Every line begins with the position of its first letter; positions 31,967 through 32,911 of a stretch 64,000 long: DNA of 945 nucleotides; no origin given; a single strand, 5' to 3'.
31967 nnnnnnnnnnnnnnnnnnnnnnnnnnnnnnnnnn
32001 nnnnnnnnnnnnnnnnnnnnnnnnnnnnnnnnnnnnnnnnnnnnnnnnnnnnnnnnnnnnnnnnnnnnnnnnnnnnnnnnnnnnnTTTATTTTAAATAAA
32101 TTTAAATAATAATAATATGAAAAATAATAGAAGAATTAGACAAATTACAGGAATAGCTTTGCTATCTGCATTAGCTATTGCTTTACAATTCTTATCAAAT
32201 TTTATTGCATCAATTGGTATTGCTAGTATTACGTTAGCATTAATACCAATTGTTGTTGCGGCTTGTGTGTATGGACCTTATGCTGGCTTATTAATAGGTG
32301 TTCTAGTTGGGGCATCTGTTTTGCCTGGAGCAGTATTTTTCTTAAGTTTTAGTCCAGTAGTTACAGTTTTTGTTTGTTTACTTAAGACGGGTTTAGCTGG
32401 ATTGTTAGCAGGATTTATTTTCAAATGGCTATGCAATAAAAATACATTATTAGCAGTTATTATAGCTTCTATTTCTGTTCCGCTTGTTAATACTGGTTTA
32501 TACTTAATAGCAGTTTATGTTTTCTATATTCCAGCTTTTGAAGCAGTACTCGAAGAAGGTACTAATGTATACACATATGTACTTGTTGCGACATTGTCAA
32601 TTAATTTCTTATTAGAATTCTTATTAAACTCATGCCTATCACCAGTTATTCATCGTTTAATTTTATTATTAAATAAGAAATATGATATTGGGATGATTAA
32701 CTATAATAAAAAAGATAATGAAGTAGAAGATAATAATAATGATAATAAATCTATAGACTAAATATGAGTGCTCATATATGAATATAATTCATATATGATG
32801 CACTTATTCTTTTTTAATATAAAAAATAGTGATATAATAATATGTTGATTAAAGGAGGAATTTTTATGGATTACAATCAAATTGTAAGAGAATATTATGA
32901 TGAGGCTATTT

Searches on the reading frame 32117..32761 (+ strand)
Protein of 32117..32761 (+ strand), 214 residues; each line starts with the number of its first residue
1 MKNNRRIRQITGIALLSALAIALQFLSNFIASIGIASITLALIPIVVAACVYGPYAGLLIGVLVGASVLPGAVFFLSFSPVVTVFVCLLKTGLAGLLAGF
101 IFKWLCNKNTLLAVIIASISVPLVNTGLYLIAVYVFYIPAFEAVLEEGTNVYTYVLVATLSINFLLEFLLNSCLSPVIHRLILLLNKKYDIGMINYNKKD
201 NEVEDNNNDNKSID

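Call 36: search_protein_families(library=pfam, proteins=[window:32117-32761:+], max_evalue=0.001)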
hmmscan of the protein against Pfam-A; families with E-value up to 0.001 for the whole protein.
window:32117-32761:+ (214 aa): 2 families
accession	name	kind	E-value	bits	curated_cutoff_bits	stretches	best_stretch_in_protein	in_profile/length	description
PF12822.12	ECF_trnsprt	-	2.4e-14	54.1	30.7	1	8-178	1-168/169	ECF transporter, substrate-specific component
PF09515.15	Thia_YuaJ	-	2.8e-07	31.3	25.8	1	11-179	2-169/177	Thiamine transporter protein (Thia_YuaJ)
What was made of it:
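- On Group-II ECF transporter S-component: A second S-component (32117-32761, next to coaX) implies a shared module elsewhere (call 36).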
